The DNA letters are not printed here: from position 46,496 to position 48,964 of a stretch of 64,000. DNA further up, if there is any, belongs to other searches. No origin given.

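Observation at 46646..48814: Porphyromonas-type peptidylarginine/agmatine deiminase homolog as T9SS cargo in a non-Porphyromonas lineage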

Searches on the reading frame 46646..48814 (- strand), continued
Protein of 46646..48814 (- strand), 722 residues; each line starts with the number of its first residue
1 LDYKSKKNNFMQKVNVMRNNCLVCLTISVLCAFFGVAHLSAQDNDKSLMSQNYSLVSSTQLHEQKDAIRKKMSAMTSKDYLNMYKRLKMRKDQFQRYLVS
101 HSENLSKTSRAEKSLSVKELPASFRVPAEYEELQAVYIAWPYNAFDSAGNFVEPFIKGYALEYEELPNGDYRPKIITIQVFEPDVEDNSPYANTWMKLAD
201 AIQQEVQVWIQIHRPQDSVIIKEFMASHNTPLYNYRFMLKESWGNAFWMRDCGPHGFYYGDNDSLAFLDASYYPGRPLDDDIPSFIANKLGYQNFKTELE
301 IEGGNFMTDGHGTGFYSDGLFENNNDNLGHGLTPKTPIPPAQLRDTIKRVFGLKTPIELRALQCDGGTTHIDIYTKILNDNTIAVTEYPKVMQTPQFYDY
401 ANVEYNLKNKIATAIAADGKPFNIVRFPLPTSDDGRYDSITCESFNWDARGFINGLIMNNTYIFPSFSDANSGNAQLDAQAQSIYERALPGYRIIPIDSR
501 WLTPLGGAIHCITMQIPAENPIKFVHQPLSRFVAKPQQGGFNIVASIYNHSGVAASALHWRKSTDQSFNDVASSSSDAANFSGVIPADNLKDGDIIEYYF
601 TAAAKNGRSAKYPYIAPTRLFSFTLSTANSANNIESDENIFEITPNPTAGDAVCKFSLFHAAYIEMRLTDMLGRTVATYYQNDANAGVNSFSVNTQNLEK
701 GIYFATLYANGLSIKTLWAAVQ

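Call 28: fold_search(model_id=the predicted structure, library=pdb)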
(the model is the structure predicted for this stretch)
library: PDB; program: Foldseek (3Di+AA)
matches with E <= 10: 1757; with E <= 0.001: 345
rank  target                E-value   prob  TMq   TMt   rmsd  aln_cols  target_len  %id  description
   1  6i0x_A                5.2e-36  1.00  0.47  0.77   6.2       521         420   20  Porphyromonas gingivalis peptidylarginine deminase (PPAD) mutant G231N/E232T/N235D in complex with Cl-amidine. (released 2019-01-23)
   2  6i0x_B                5.8e-36  1.00  0.47  0.76   6.2       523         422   21  Porphyromonas gingivalis peptidylarginine deminase (PPAD) mutant G231N/E232T/N235D in complex with Cl-amidine. (released 2019-01-23)
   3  5ak7                  2.9e-35  1.00  0.46  0.76   6.1       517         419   20  Structure of wt Porphyromonas gingivalis peptidylarginine deiminase (released 2015-07-22)
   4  5ak8                  4.5e-35  1.00  0.46  0.76   6.0       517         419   20  Structure of C351A mutant of Porphyromonas gingivalis peptidylarginine deiminase (released 2015-07-22)
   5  4ytb                  5.0e-35  1.00  0.46  0.76   6.2       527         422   20  Crystal structure of Porphyromonas gingivalis peptidylarginine deiminase (PPAD) in complex with dipeptide Asp-Gln. (released 2015-07-01)
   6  4ytg                  7.5e-35  1.00  0.46  0.76   6.1       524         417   20  Crystal structure of Porphyromonas gingivalis peptidylarginine deiminase (PPAD) mutant C351A in complex with dipeptide M (released 2015-07-01)
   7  4yt9                  2.8e-34  1.00  0.47  0.77   6.1       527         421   19  Crystal structure of Porphyromonas gingivalis peptidylarginine deiminase (PPAD) substrate-unbound. (released 2015-07-15)
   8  1xkn                  1.6e-23  1.00  0.41  0.81   4.4       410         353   19  Crystal Structure of the Putative Peptidyl-arginine Deiminase from Chlorobium tepidum, NESG Target CtR21 (released 2004-11-16)
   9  6nib                  3.5e-23  1.00  0.40  0.80   5.3       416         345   21  Crystal Structure of Medicago truncatula Agmatine Iminohydrolase (Deiminase) (released 2019-03-20)
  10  3h7c                  3.5e-23  1.00  0.41  0.77   5.3       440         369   19  Crystal Structure of Arabidopsis thaliana Agmatine Deiminase from Cell Free Expression (released 2009-05-26)
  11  6nic_C                2.1e-22  1.00  0.40  0.77   5.4       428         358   20  Crystal Structure of Medicago truncatula Agmatine Iminohydrolase (Deiminase) in Complex with 6-aminohexanamide (released 2019-03-20)
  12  6nic_A                2.5e-22  1.00  0.40  0.78   5.7       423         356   21  Crystal Structure of Medicago truncatula Agmatine Iminohydrolase (Deiminase) in Complex with 6-aminohexanamide (released 2019-03-20)
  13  1vkp_A                2.7e-22  1.00  0.40  0.77   5.5       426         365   19  X-RAY STRUCTURE OF GENE PRODUCT FROM ARABIDOPSIS THALIANA AT5G08170, AGMATINE IMINOHYDROLASE (released 2004-08-17)
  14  1vkp_B                3.8e-22  1.00  0.41  0.78   5.5       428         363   18  X-RAY STRUCTURE OF GENE PRODUCT FROM ARABIDOPSIS THALIANA AT5G08170, AGMATINE IMINOHYDROLASE (released 2004-08-17)
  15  2ewo_H                4.5e-22  1.00  0.40  0.76   5.6       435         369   17  X-ray structure of putative agmatine deiminase Q8DW17, Northeast Structural Genomics target SmR6. (released 2005-12-06)
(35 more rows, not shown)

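Call 29: find_related_loci(query=A1, collection=genome_contigs, flank=8000)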
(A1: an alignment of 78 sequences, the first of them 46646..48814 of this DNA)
Query A1 (722 aa) in genome_contigs; peptide patterns used: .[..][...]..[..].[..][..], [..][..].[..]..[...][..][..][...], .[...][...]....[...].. (x = any residue, [..] = any of these).
599 stretches matched a pattern (row limit reached: there are more); 566 encode a relative of the query (tblastn E <= 1e-3); the best 80 are kept; 80 distinct loci.
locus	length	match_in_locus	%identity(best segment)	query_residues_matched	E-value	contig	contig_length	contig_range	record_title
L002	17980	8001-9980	39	58-707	3e-143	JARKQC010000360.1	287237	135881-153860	MAG: Bacteroidota bacterium isolate Reactor_maxbin.046 k141_846434, whole genome shotgun sequence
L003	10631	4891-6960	37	24-711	1e-134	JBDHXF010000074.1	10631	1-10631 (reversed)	MAG: Chlorobiota bacterium isolate AS-MESO-3CA.21 NODE_26882_length_10631_cov_3.919841, whole genome shotgun sequence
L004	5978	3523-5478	35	65-712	4e-128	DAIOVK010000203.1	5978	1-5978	MAG TPA_asm: Candidatus Kapaibacterium sp. isolate CTOTU18620 NODE_15305_length_5978_cov_8.213237, whole genome shotgun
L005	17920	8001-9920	37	56-704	1e-127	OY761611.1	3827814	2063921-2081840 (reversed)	MAG: Candidatus Kapabacteria bacterium isolate 963550f5-4d88-4eb0-99f7-25ebda648600 genome assembly, chromosome: 1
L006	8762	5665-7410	34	112-707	3e-125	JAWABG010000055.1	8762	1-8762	MAG: Candidatus Woesearchaeota archaeon isolate JZ-4_201803_bins_322 JZ-4_201803_bins_322_scaffold_59, whole genome shot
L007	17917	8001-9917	37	58-707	6e-124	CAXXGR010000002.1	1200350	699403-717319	MAG: Candidatus Kapaibacterium sp. isolate e0203437-6bf0-458e-9b39-a3b2dce24231 genome assembly, contig: contig_2, whole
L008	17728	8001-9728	38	101-722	2e-122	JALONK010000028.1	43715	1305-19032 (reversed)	MAG: Bacteroidia bacterium isolate Prado075 scaffold_753, whole genome shotgun sequence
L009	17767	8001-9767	37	83-716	1e-121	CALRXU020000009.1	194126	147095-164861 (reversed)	MAG: Chitinophaga pinensis isolate JJ-LA1A6-383-3-m1-bin304 genome assembly, contig: JJ-LA1A6-383-C12, whole genome shot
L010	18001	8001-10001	35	55-714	7e-121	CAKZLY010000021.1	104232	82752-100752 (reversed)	MAG TPA_asm: uncultured Ignavibacteria bacterium isolate SRR5214706_bin.14_CONCOCT_v1.1_MAG genome assembly, contig: ERZ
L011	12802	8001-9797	36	56-716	3e-118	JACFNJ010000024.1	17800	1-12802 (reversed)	MAG: Bacteroidia bacterium isolate BROCD021 NODE_2298_length_17800_cov_4.825641, whole genome shotgun sequence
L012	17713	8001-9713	35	106-722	2e-116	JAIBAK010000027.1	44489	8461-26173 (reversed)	MAG: Bacteroidia bacterium isolate SSF48 NODE_15084_length_44489_cov_49.064695, whole genome shotgun sequence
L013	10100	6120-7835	38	105-716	6e-116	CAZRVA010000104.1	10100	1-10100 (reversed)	MAG TPA_asm: uncultured Chitinophaga sp. isolate binchicken_co263_375 genome assembly, contig: NODE_6419_length_10100_co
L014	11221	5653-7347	37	108-716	7e-116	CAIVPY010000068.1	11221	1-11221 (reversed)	MAG: uncultured Bacteroidetes bacterium isolate Ja_bin-5116 genome assembly, contig: bin-5116:068/656, whole genome shot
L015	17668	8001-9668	37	111-716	2e-115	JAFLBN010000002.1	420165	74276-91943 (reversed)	MAG: Chitinophagales bacterium isolate UWPOB_CHIT7 gnl_X_KOMCDAFO_2, whole genome shotgun sequence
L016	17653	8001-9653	36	121-716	3e-115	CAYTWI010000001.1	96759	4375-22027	MAG TPA_asm: uncultured Bifidobacterium sp. isolate binchicken_co214_22 genome assembly, contig: NODE_113_length_96759_c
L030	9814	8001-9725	33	89-716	9e-103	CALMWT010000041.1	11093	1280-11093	MAG TPA_asm: uncultured Taibaiella sp. isolate SRR1763383_bin.29_CONCOCT_v1.1_MAG genome assembly, contig: ERZ747224.169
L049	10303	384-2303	30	78-717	2e-88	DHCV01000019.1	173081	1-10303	MAG TPA_asm: Bacteroidales bacterium UBA4893 UBA4893_contig_2431, whole genome shotgun sequence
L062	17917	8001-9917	30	90-711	7e-79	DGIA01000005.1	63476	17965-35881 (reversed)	MAG TPA_asm: Bacteroidales bacterium UBA3834 UBA3834_contig_4833, whole genome shotgun sequence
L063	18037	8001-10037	30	85-711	7e-77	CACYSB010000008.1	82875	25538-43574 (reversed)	MAG: uncultured Bacteroidetes bacterium isolate RUG12227 genome assembly, contig: RUG12227_asm_8, whole genome shotgun s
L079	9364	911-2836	29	78-711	1e-66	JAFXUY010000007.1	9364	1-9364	MAG: Bacteroidales bacterium isolate RGIG6769 Sheep_Rumen-3__c118767, whole genome shotgun sequence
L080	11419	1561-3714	28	77-711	5e-66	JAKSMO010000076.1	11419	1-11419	MAG: Bacteroidales bacterium isolate Horse_feces127 MAG127_76, whole genome shotgun sequence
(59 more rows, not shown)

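Call 39: search_protein_families(library=pfam, proteins=[L080:635-1462:+, L063:12708-13415:+, L062:9942-11039:-, L008:9748-11748:+, L030:6909-7820:-, L016:7011-7727:-, L079:6950-7417:+, L049:5956-7854:+], max_evalue=0.001)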
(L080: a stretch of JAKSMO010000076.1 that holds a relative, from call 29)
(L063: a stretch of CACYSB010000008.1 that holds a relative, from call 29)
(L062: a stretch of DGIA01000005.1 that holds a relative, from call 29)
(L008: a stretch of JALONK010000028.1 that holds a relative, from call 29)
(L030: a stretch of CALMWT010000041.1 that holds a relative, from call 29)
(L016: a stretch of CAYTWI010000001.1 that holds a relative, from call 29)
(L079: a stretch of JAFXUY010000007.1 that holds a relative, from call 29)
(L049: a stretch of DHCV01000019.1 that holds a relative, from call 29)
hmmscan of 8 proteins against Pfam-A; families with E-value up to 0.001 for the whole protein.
L080:635-1462:+ (276 aa): 1 family
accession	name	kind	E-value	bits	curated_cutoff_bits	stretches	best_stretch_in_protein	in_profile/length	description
PF05853.18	BKACE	-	6.8e-105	350.8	24.8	1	3-273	1-274/274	beta-keto acid cleavage enzyme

L063:12708-13415:+ (236 aa): 1 family
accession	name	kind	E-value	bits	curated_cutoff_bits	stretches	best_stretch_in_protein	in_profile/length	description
PF00588.24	SpoU_methylase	-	5e-33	114.6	29.7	1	50-188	2-141/142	SpoU rRNA Methylase family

L062:9942-11039:- (366 aa): 6 families
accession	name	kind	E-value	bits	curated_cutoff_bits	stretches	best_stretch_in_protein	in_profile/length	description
PF00534.26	Glycos_transf_1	-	2.3e-25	89.6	26.4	1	192-341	12-170/172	Glycosyl transferases group 1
PF13692.12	Glyco_trans_1_4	-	2.4e-20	73.7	27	1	196-329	2-142/142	Glycosyl transferases group 1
PF13439.12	Glyco_transf_4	-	1e-12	48.9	28.5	1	36-175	21-167/170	Glycosyltransferase Family 4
PF13579.12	Glyco_trans_4_4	-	9.4e-07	29.7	29.7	1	83-170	68-155/158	Glycosyl transferase 4-like domain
PF13524.12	Glyco_trans_1_2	-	2.6e-06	27.9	25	1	211-344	3-129/144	Glycosyl transferase-like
PF20706.3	GT4-conflict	-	2.1e-05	24.2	26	1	138-298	143-314/385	Family 4 Glycosyltransferase in conflict systems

L008:9748-11748:+ (667 aa): 6 families
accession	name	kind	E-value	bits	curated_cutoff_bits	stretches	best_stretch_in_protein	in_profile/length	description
PF17804.6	TSP_NTD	-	5e-58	196.9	26.4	1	46-231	2-188/188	Tail specific protease N-terminal domain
PF03572.23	Peptidase_S41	-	6e-50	169.5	24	1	359-541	1-164/165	Peptidase family S41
PF11818.13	DUF3340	-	4e-22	79.4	28.6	1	546-662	1-152/155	C-terminal domain of tail specific protease (DUF3340)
PF00595.29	PDZ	-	4.7e-10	40.1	23.2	1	243-318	8-80/81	PDZ domain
PF17820.7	PDZ_6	-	1.5e-05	25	27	1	260-318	2-52/54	PDZ domain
PF13180.12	PDZ_2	-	0.00071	20.3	27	0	247-284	3-39/80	PDZ domain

L030:6909-7820:- (304 aa): 2 families
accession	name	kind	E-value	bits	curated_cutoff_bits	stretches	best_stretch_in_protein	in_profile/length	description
PF19420.4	DDAH_eukar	-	5.9e-12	45.9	23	1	79-300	45-287/291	N,N dimethylarginine dimethylhydrolase, eukaryotic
PF02274.22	ADI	-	4e-07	29.8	22.8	0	108-225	135-267/377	Arginine deiminase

L016:7011-7727:- (239 aa): 1 family
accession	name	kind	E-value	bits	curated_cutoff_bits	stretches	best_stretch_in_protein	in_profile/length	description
PF00849.27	PseudoU_synth_2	-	5.5e-28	98.5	26.8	1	17-161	1-152/152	RNA pseudouridylate synthase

L079:6950-7417:+ (156 aa): 0 families

L049:5956-7854:+ (633 aa): 3 families
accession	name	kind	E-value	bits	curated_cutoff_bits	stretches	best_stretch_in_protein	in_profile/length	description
PF00012.26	HSP70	-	7.5e-264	876.9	20.6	1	4-597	1-598/599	Hsp70 protein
PF06723.19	MreB_Mbl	-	1.6e-18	67.1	27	1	118-370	78-316/327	MreB/Mbl protein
PF14450.12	FtsA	-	8e-06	26.7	31.8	0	6-133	2-107/127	Cell division protein FtsA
